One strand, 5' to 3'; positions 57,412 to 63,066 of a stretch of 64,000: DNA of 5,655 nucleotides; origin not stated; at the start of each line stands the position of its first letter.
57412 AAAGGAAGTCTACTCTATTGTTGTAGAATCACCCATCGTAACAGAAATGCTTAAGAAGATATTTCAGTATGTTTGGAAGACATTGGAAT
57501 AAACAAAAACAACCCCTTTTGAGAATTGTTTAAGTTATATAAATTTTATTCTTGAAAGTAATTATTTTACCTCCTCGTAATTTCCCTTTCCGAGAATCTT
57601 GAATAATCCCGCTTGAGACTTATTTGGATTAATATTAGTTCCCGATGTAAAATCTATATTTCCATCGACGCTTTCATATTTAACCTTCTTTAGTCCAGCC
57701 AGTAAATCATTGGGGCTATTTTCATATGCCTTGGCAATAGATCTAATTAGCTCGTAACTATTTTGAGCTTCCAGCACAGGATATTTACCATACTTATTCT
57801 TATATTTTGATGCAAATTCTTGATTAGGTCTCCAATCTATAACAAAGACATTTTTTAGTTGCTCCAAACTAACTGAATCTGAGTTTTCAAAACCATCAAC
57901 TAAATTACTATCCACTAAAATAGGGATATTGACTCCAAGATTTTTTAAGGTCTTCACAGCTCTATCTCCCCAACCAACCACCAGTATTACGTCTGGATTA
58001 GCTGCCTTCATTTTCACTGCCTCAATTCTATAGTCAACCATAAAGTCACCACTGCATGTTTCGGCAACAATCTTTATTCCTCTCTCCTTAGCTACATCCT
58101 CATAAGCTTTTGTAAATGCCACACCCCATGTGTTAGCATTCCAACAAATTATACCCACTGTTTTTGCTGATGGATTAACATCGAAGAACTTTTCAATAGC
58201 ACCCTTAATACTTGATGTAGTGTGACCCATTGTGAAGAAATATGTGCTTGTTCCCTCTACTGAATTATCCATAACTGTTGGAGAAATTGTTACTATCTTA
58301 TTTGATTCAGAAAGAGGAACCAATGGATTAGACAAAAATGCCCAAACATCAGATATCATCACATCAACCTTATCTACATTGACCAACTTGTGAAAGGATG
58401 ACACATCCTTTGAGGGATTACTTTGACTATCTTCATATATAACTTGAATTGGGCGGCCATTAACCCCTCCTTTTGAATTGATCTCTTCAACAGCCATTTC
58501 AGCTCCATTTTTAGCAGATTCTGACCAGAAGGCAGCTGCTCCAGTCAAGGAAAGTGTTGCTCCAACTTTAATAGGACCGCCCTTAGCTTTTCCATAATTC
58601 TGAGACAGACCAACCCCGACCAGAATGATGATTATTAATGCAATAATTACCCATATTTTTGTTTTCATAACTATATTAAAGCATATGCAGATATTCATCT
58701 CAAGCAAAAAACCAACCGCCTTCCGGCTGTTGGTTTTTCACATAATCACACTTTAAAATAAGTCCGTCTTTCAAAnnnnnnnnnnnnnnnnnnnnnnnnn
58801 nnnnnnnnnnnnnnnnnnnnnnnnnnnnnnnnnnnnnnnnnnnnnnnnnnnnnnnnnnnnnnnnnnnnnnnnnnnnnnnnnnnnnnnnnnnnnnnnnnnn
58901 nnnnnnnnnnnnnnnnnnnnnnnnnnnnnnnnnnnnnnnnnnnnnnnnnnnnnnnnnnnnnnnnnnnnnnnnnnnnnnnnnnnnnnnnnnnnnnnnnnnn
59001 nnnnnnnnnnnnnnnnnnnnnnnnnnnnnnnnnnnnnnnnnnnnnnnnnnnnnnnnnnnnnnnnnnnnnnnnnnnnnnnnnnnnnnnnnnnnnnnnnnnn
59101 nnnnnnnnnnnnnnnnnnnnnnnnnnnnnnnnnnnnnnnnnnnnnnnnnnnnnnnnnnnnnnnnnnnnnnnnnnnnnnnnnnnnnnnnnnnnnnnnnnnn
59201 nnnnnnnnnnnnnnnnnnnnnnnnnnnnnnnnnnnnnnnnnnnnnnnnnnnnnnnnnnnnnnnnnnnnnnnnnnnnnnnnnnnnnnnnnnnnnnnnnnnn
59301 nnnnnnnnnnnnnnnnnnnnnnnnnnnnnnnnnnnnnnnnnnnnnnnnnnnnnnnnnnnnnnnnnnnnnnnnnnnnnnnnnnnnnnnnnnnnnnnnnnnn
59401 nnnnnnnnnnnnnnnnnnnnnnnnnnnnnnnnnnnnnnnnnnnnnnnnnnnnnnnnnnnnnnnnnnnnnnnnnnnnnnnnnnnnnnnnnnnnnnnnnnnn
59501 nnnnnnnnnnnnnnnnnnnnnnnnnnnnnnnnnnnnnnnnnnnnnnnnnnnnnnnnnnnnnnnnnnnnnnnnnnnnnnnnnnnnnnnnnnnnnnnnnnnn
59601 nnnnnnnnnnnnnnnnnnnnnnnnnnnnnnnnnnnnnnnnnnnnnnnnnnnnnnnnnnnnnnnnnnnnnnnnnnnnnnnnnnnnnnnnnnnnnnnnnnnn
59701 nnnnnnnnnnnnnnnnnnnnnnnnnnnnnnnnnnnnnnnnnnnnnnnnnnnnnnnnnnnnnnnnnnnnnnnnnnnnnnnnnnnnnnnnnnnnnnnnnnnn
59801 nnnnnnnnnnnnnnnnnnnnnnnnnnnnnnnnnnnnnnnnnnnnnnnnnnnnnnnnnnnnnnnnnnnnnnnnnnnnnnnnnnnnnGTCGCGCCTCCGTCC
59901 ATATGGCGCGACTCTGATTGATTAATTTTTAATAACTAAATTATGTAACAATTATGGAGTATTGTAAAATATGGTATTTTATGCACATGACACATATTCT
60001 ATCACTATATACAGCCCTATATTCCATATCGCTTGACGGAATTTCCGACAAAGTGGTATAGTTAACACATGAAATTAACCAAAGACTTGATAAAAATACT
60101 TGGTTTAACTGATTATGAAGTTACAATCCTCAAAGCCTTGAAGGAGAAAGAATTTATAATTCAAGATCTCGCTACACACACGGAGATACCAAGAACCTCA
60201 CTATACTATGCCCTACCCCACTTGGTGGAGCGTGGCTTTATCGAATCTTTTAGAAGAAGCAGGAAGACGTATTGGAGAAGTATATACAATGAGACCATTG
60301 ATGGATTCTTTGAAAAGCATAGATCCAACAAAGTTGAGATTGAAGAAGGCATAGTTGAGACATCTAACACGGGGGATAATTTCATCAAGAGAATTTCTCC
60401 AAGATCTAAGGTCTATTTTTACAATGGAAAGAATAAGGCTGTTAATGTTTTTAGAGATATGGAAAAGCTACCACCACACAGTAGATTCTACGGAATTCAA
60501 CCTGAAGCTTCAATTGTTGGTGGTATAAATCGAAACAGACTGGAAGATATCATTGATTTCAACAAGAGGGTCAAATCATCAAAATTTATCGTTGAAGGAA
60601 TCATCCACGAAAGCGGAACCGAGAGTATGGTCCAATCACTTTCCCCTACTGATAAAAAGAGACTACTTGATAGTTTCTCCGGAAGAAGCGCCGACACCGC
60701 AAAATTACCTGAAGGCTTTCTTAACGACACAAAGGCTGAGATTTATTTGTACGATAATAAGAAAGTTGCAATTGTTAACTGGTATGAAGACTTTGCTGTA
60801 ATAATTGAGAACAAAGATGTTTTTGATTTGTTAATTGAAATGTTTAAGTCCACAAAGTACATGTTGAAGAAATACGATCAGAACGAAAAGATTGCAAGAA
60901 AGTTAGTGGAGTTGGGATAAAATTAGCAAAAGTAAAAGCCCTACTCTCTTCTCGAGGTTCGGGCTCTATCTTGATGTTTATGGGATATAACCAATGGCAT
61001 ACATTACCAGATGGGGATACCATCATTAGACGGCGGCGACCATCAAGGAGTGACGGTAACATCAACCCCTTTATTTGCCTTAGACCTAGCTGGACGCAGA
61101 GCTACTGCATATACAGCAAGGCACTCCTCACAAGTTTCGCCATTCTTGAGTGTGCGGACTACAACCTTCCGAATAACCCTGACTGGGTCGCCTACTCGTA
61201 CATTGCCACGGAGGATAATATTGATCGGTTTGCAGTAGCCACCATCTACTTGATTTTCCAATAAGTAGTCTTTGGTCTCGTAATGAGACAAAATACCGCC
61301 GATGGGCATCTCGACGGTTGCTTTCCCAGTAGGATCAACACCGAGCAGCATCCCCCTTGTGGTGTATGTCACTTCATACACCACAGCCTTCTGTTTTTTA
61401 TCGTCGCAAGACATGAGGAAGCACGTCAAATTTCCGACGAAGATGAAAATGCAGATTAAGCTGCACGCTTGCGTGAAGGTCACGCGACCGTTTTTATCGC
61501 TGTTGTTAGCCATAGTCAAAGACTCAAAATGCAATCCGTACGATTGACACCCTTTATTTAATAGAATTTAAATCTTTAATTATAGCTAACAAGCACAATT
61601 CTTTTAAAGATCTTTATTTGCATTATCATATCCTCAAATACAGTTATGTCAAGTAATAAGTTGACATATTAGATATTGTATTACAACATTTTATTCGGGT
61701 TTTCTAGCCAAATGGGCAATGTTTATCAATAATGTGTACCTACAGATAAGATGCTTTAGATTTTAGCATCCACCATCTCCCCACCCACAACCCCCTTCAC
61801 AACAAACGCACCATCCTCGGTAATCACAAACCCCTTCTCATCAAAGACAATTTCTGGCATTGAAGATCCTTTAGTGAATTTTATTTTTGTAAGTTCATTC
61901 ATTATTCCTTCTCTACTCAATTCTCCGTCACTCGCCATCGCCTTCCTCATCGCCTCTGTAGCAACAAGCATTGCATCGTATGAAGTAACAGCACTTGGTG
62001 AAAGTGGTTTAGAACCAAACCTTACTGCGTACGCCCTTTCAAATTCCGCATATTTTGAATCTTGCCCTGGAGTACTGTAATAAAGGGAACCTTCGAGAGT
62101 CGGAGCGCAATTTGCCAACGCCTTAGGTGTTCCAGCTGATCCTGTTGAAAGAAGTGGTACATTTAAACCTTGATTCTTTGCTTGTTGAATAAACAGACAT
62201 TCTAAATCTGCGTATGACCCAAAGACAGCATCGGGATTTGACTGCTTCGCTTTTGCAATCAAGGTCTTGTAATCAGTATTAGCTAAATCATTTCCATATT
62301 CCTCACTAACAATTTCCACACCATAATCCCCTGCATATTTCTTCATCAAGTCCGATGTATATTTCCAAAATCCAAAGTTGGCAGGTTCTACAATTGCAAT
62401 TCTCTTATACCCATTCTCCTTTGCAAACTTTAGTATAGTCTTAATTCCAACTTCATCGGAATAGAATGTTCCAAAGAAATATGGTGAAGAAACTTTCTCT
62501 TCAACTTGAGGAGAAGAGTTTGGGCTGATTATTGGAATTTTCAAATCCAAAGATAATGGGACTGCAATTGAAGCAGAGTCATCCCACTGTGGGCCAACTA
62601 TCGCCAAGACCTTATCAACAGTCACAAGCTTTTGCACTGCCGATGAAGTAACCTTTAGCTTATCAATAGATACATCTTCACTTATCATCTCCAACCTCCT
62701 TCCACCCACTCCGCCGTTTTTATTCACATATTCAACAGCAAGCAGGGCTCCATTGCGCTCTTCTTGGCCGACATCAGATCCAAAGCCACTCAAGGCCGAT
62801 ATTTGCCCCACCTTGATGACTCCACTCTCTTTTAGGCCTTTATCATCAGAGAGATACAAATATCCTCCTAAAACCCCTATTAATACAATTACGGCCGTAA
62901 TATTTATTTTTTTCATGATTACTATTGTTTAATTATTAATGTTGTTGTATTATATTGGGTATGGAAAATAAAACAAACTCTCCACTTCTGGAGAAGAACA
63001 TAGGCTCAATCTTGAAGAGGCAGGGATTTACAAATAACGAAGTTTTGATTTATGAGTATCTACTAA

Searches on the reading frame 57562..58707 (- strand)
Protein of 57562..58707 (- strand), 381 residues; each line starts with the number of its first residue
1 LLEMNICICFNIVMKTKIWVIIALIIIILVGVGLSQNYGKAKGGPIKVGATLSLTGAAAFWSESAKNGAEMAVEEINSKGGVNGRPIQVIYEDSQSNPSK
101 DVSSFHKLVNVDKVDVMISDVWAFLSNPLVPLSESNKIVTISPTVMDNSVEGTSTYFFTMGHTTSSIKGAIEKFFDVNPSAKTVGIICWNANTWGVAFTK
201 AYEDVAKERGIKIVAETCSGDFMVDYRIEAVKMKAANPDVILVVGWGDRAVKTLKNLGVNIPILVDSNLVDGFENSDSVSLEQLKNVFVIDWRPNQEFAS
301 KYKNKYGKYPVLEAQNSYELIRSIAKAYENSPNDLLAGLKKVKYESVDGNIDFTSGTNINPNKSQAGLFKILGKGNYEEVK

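Call 4: search_protein_families(library=pfam, proteins=[window:57562-58707:-])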
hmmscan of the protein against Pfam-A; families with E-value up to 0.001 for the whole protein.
window:57562-58707:- (381 aa): 2 families
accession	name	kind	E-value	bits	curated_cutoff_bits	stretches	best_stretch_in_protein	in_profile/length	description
PF13458.12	Peripla_BP_6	-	1.9e-44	153.2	31.7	1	45-357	1-326/343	Periplasmic binding protein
PF13433.12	Peripla_BP_5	-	5.8e-15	55.7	27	1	46-329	1-292/363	Periplasmic binding protein domain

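Call 40: search_solved_structures(query=window:57562-58668:-, max_evalue=0.001)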
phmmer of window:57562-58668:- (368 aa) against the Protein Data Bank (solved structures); distinct sequences matched with E-value up to 0.001: 40.
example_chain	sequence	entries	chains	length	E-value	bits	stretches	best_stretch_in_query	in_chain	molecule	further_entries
4gnr_A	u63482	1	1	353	4e-19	72.2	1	31-345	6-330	ABC transporter substrate-binding protein-branched chain amino acid transport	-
8tg1_A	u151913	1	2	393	1e-16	64.3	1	31-317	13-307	Extracellular ligand-binding receptor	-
4obb_A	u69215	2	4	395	1.2e-16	64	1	32-251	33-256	Amino acid/amide ABC transporter substrate-binding protein, HAAT family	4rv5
4nqr_A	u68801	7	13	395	1.3e-16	63.9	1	32-251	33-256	Amino acid/amide ABC transporter substrate-binding protein, HAAT family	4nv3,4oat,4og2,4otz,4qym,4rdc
4q6w_A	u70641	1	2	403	9.5e-15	57.8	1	30-295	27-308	Putative leu/ile/val-binding protein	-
4mpt_A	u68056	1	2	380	1.6e-14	57.1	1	32-295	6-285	Putative leu/ile/val-binding protein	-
4mlc_A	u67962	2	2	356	2.3e-12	49.9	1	53-319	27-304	Extracellular ligand-binding receptor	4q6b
3hut_A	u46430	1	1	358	1.4e-11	47.4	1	35-313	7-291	putative branched-chain amino acid ABC transporter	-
4n0q_A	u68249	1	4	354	2.9e-11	46.3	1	32-233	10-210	Leu/Ile/Val-binding protein homolog 3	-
3ipc_A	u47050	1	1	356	3e-09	39.7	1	34-341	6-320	ABC transporter, substrate binding protein (Amino acid)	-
3ip5_A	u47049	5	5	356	3.6e-09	39.4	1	34-341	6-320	ABC transporter, substrate binding protein (Amino acid)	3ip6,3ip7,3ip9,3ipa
1z15_A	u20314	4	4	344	6.2e-09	38.7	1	33-231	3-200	Leu/Ile/Val-binding protein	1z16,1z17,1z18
8q52_A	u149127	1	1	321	6.7e-09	38.6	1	33-254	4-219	Leucine-specific-binding protein,Chemotaxis protein CheY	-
7s6e_A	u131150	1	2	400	2e-08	36.9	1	33-340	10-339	Urea ABC transporter, periplasmic urea-binding protein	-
2liv_A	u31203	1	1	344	2.2e-08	36.9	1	33-231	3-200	LEUCINE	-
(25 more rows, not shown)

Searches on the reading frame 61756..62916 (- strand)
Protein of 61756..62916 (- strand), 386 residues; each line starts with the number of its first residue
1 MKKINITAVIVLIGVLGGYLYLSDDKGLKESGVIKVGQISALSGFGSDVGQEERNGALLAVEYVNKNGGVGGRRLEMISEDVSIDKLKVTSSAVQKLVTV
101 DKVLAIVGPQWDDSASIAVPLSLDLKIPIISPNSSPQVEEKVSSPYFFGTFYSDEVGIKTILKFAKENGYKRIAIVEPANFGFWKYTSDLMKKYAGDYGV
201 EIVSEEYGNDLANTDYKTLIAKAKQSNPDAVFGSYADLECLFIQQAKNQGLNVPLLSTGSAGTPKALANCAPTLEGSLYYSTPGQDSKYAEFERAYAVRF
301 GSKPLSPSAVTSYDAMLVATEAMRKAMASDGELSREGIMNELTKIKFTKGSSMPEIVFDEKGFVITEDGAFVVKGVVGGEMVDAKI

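Call 18: find_encoding_contigs(protein=window:61756-62916:-, flank=10000, max_places=4)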
Protein window:61756-62916:- (386 aa): 13 contigs read that carry it; 4 places shown.
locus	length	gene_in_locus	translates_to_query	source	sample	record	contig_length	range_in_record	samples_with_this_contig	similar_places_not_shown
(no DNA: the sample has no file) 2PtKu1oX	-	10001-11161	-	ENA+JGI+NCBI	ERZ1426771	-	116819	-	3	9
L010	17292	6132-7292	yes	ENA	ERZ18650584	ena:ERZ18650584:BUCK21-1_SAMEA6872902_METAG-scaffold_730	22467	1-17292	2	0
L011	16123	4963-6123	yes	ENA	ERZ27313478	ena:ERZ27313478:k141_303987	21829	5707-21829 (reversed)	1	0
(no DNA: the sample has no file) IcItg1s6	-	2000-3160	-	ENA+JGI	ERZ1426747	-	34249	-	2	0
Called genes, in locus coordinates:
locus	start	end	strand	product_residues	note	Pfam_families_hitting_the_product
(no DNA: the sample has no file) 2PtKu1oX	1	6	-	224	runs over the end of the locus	PF01471:PG_binding_1, PF16656:Pur_ac_phosph_N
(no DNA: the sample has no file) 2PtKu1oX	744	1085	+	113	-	-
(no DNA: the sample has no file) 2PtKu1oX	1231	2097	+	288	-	PF02653:BPD_transp_2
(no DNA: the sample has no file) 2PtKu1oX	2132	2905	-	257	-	PF01978:TrmB (faint)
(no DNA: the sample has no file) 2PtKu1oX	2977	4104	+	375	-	PF13458:Peripla_BP_6, PF13433:Peripla_BP_5, PF01094:ANF_receptor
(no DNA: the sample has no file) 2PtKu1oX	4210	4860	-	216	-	-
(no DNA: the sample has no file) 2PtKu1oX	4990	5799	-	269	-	PF01978:TrmB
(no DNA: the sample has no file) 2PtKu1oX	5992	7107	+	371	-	PF13458:Peripla_BP_6, PF13433:Peripla_BP_5 (faint), PF01094:ANF_receptor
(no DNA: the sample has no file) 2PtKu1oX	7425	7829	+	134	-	PF01936:NYN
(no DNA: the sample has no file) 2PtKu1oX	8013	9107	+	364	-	PF13433:Peripla_BP_5 (weak), PF13458:Peripla_BP_6, PF01094:ANF_receptor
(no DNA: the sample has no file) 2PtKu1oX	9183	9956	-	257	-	PF01978:TrmB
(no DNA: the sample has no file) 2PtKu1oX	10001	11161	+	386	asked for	PF13433:Peripla_BP_5 (weak), PF13458:Peripla_BP_6, PF01094:ANF_receptor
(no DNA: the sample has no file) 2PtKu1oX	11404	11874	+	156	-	-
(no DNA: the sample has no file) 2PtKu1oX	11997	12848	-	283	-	PF01978:TrmB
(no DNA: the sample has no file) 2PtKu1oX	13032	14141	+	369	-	PF13458:Peripla_BP_6, PF01094:ANF_receptor (faint)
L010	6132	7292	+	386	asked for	PF13433:Peripla_BP_5 (weak), PF13458:Peripla_BP_6, PF01094:ANF_receptor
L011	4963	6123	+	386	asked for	PF13433:Peripla_BP_5 (weak), PF13458:Peripla_BP_6, PF01094:ANF_receptor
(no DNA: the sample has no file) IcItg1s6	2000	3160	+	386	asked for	PF13433:Peripla_BP_5 (weak), PF13458:Peripla_BP_6, PF01094:ANF_receptor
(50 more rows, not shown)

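Call 47: search_protein_families(library=pfam, proteins=[window:61756-62916:-])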
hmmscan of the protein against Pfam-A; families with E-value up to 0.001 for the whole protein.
window:61756-62916:- (386 aa): 3 families
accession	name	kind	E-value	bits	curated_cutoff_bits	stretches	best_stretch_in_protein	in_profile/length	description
PF13458.12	Peripla_BP_6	-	1.6e-49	169.9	31.7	1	34-362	2-327/343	Periplasmic binding protein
PF01094.35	ANF_receptor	-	3.9e-21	75.9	25.4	1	55-365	4-341/353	Receptor family ligand binding region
PF13433.12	Peripla_BP_5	-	1.5e-14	54.3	27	2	34-109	1-75/363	Periplasmic binding protein domain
